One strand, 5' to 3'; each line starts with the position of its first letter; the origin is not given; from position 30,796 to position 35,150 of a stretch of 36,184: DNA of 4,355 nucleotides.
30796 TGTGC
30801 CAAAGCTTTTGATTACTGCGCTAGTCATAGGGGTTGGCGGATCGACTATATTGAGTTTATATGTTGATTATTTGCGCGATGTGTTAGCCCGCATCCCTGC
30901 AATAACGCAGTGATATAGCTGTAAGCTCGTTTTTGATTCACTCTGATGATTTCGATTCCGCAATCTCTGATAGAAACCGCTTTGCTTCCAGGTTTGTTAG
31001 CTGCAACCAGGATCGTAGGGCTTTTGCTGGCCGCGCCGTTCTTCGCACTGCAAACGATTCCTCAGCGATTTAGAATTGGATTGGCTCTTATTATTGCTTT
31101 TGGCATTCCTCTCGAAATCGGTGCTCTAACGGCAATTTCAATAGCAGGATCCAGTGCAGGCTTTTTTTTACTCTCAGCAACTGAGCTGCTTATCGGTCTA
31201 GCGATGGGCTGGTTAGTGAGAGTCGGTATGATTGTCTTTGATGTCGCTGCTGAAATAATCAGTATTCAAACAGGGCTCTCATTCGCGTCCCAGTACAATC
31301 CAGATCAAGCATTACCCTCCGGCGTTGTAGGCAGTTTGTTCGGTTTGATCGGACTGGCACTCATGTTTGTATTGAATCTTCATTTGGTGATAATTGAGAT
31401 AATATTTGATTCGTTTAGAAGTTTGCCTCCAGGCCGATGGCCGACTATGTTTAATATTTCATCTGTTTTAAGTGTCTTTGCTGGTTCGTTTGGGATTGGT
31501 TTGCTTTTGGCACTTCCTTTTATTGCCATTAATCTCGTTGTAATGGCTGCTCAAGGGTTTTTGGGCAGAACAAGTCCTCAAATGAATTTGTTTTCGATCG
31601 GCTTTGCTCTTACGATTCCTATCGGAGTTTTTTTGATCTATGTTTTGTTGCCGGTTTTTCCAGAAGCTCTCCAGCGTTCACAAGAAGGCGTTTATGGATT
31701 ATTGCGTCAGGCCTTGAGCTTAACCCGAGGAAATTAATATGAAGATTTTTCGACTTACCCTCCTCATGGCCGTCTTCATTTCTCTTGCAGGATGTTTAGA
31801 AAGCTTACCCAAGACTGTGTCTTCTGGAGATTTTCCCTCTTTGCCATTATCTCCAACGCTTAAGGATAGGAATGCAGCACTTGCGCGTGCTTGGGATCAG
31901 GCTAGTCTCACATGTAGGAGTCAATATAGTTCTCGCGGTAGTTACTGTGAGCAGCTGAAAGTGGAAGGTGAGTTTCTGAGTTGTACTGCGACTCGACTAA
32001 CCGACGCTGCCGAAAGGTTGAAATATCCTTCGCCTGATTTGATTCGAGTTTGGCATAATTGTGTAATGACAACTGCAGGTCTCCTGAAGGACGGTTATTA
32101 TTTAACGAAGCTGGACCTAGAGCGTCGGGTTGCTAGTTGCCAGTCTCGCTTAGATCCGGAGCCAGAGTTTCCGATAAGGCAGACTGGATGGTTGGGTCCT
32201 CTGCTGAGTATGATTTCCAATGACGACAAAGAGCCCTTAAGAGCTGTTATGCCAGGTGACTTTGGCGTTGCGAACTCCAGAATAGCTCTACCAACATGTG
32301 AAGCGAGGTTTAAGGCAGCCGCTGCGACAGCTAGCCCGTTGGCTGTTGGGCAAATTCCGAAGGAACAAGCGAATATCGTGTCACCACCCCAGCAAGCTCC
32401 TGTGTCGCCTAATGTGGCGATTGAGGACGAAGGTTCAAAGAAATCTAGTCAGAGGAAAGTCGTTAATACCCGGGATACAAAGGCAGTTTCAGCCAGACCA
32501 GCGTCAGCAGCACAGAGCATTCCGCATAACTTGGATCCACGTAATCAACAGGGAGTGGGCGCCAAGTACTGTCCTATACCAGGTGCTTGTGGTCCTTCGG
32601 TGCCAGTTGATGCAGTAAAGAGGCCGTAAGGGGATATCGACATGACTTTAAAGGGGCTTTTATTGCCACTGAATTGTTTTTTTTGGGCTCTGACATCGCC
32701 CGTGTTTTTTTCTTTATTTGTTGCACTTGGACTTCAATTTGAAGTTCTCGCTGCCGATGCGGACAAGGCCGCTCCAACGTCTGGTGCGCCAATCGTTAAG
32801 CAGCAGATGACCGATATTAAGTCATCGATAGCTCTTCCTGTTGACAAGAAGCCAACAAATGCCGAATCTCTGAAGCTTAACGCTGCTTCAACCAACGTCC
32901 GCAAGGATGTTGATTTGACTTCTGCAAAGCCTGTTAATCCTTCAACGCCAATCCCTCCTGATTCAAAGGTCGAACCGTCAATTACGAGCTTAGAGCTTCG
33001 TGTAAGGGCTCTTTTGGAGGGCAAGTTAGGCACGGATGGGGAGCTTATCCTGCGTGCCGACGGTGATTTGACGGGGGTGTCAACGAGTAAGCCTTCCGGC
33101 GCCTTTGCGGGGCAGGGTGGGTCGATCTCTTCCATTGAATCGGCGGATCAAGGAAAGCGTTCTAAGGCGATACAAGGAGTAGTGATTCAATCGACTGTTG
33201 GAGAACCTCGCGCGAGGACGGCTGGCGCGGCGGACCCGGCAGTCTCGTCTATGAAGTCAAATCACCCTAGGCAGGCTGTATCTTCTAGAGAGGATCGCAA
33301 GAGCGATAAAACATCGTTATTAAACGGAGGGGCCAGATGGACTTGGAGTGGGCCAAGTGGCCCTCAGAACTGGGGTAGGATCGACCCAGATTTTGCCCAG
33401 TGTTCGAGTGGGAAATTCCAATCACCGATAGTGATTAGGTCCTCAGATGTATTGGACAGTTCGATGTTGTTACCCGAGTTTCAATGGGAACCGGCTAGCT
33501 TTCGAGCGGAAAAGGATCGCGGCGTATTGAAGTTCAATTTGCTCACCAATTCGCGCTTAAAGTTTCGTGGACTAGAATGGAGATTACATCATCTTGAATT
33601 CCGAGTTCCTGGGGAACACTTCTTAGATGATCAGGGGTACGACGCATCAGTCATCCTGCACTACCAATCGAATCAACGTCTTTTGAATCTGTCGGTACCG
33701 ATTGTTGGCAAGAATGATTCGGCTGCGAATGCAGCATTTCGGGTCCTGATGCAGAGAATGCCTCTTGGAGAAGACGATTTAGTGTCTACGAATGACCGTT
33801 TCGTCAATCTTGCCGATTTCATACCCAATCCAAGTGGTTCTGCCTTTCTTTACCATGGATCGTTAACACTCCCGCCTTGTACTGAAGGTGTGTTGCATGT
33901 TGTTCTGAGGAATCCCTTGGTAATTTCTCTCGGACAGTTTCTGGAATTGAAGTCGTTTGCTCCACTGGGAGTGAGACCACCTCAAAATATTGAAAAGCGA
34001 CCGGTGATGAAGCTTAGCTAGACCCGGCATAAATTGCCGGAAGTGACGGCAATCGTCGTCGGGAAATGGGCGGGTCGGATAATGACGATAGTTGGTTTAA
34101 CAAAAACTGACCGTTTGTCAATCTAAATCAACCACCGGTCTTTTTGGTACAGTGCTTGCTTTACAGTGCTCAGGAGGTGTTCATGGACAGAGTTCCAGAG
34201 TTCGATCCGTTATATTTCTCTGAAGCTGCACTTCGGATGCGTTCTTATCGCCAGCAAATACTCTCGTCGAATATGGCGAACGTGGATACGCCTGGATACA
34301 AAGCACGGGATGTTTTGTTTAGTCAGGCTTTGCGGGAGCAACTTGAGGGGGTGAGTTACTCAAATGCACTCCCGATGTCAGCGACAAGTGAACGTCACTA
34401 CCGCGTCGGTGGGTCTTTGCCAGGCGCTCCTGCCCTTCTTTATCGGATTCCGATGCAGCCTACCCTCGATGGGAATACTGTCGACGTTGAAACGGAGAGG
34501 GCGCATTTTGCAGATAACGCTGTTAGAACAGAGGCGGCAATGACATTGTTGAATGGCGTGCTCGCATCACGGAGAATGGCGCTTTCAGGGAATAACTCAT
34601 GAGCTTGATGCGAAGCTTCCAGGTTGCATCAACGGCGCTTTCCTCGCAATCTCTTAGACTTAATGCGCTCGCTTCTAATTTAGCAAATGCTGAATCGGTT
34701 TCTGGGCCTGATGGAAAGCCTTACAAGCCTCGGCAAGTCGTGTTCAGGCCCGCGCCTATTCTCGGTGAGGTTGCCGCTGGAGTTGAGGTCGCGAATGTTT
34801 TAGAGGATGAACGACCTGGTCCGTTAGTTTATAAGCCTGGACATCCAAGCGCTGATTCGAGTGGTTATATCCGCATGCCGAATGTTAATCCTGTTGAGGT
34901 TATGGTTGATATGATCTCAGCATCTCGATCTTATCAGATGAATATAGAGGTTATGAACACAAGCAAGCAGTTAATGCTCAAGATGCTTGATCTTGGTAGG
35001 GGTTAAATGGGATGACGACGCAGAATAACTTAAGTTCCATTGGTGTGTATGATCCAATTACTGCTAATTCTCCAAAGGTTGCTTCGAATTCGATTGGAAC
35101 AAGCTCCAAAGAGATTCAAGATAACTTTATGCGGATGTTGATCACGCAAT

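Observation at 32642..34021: Secreted alpha-carbonic-anhydrase-like pseudoenzyme embedded between fliR and flgB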

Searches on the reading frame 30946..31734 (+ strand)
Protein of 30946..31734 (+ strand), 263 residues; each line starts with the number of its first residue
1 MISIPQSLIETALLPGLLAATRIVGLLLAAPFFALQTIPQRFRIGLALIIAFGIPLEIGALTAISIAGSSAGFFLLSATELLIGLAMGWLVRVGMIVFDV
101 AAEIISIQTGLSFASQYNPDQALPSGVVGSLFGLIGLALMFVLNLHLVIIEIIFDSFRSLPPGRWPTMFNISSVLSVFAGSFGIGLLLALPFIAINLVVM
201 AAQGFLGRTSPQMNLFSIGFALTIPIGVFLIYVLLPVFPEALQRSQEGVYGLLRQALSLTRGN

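Call 3: search_protein_families(library=pfam, proteins=[window:30946-31734:+], max_evalue=0.01)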
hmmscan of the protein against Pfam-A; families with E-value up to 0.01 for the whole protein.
window:30946-31734:+ (263 aa): 1 family
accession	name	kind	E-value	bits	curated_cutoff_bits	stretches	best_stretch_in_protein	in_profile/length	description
PF01311.25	Bac_export_1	-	3.7e-52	177.6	27.8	1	17-244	5-225/230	Bacterial export proteins, family 1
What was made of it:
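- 30946..31737 (+): fliR (export gate). Its stop codon is 1 nt before the start of X. PF01311, 177.6 bits (call 3).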

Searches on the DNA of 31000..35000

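Call 88: search_rna_families(source=window, start=31000, end=35000, threshold=gathering)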
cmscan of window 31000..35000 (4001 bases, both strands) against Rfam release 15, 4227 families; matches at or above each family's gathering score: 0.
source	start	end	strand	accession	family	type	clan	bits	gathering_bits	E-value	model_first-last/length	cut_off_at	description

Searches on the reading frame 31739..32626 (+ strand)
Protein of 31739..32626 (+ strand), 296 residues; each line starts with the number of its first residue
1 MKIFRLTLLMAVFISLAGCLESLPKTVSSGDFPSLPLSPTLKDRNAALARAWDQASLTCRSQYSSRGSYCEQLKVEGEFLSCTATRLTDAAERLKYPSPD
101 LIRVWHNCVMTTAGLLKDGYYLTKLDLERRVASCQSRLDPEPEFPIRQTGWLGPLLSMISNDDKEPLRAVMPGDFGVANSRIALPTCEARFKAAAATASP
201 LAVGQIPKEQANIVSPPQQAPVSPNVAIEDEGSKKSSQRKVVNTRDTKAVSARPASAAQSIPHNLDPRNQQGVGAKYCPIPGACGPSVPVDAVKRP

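Call 3: search_protein_families(library=pfam, proteins=[window:31739-32626:+], max_evalue=0.01)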
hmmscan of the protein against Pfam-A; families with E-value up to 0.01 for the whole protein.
window:31739-32626:+ (296 aa): 0 families

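Call 5: search_protein_families(library=ncbifam, proteins=[window:31739-32626:+], max_evalue=0.01)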
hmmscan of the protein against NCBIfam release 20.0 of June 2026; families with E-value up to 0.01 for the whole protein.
window:31739-32626:+ (296 aa): 0 families

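Call 51: search_solved_structures(query=window:31739-32626:+, max_evalue=1)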
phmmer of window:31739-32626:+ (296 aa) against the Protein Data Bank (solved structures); distinct sequences matched with E-value up to 1: 0.
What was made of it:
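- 31739..32629 (+): Gene X: novel lipoprotein (lipobox LAGC, 296 aa), always directly upstream of the pseudo-CA. No Pfam, NCBIfam or PDB match (calls 3, 5, 51).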

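Call 62: find_related_loci(query=A4, collection=metagenome_contigs, flank=5000)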
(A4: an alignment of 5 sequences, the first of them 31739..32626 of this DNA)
Query A4 (296 aa) in metagenome_contigs; peptide patterns used: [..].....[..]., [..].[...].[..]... (x = any residue, [..] = any of these).
126 stretches matched a pattern; 32 encode a relative of the query (tblastn E <= 1e-3); 32 distinct loci.
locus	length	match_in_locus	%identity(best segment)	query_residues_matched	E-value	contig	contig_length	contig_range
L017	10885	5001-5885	62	1-296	1e-126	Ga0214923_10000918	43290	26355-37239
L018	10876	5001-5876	54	3-295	3e-102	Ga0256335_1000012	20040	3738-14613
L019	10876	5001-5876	55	3-295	3e-102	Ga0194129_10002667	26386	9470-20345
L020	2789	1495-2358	54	3-296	3e-98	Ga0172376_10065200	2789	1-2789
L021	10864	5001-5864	54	3-296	3e-95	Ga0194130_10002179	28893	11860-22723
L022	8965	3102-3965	53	3-296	2e-95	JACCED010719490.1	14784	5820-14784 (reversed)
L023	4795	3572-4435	53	3-296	2e-95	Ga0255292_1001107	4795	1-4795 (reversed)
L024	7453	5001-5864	53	6-296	1e-92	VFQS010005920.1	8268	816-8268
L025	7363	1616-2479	53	6-296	1e-92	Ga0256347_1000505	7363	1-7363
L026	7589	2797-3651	53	6-296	5e-92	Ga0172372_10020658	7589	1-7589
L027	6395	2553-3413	52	3-296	1e-91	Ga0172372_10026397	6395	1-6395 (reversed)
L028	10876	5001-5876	51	3-296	2e-91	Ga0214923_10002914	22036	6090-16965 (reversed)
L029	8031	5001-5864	52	3-296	3e-91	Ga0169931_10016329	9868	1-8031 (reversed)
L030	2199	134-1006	50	3-296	2e-94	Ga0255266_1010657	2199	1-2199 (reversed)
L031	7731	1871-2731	53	3-296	7e-91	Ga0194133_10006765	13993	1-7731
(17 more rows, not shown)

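Call 75: predict_structure(alignment_id=A5)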
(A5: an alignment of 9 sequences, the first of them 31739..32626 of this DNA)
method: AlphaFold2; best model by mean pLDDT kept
length: 296 residues; sequences in the alignment: 9
mean_pLDDT: 58.6   pTM: 0.47
mean pLDDT of the five models: 58.6, 55.6, 54.2, 54.0, 51.8
residues with pLDDT >= 90: 15; 70-90: 93; 50-70: 47; < 50: 141
segments of 3 or more residues with pLDDT < 50: 20-35, 164-182, 195-296
pLDDT, mean of each block of 10 residues (from residue 1): 54 51 41 56 87 88 73 86 92 88 88 85 80 77 69 68 44 36 64 48 39 35 35 34 33 34 38 42 45 38
secondary structure, 60 per line:
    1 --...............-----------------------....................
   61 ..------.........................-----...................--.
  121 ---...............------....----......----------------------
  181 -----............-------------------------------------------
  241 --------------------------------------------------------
elements in order: H3-17 H41-62 H69-93 H99-117 H124-138 H145-148 H153-158 H187-197

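Call 81: fold_search(model_id=the predicted structure, library=pdb)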
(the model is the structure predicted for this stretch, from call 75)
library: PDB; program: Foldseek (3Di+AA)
matches with E <= 10: 149; with E <= 0.001: 0
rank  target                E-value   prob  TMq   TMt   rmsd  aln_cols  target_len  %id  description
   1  2im8_B                2.8e-01  0.66  0.19  0.39  11.2       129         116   15  X-Ray Crystal Structure of Protein yppE from Bacillus subtilis. Northeast Structural Genomics Consortium Target SR213. (released 2006-10-17)
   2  2huj                  5.5e-01  0.54  0.20  0.38   9.1       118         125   19  Crystal structure of a protein of uknown function (NP_471338.1) from Listeria innocua at 1.74 A resolution (released 2006-08-08)
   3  2hxi_B                1.5e+00  0.16  0.15  0.21  16.5       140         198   16  Structural Genomics, the crystal structure of a putative transcriptional regulator from Streptomyces coelicolor A3(2) (released 2006-09-05)
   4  9dm3_MODEL_1_A        1.6e+00  0.15  0.15  0.28  13.3       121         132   12  De novo design of proteins that bind naphthalenediimides, powerful photooxidants with tunable photophysical pr (released 2025-03-05)
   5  5jk0_A                1.8e+00  0.13  0.18  0.16  14.8       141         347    8  Crystal structure of XerH site-specific recombinase bound to difH substrate: pre-cleavage complex (released 2016-12-28)
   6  2l81_MODEL_1_A        1.9e+00  0.21  0.22  0.31  13.7       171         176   12  Solution NMR Structure of the serine-rich domain of hEF1 (Enhancer of filamentation 1) from Homo sapiens, Nort (released 2011-02-09)
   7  5l0c_B                2.0e+00  0.15  0.18  0.28  19.3       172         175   11  Human metavinculin (residues 959-1134) in complex with PIP2 (released 2016-08-31)
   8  9n75_NB               2.3e+00  0.04  0.11  0.12  66.8       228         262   11  SSU processome maturation and disassembly, State I (released 2025-11-05)
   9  2hfi_MODEL_1_A        2.5e+00  0.21  0.18  0.38   8.5       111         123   15  Solution NMR Structure of Protein yppE from Bacillus subtilis. Northeast Structural Genomics Consortium Target (released 2006-07-25)
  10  3vpr_A                2.5e+00  0.12  0.16  0.23  12.3       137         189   10  Crystal Structure of a TetR Family Transcriptional Regulator PfmR from Thermus thermophilus HB8 (released 2012-07-11)
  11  7ae9_D                2.5e+00  0.09  0.15  0.24  11.4       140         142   14  Crystal structure of mono-AMPylated HEPN(R46E) toxin in complex with MNT antitoxin (released 2020-12-30)
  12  9gm7_C                2.8e+00  0.04  0.09  0.07  26.1       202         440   14  MukBEF in a nucleotide-bound state with open neck gate (monomer) (released 2025-03-26)
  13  8xx8_D                3.0e+00  0.15  0.17  0.19  10.8       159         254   12  Structure of Glycilhalorhodopsin from Salinarimonas soli (released 2024-10-16)
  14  7ae8_A                3.1e+00  0.08  0.16  0.25  11.0       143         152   15  Crystal structure of HEPN(R102A) toxin (released 2020-12-30)
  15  7z0l_B                3.1e+00  0.08  0.14  0.11  16.3       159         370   11  IL-27 signalling complex (released 2022-07-27)
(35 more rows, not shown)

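Call 84: search_dna_similar(query=window:31739-32626:+, collection=plasmids, mode=protein, max_evalue=0.001, max_rows=10)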
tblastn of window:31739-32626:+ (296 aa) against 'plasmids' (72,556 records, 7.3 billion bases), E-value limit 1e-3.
No match.
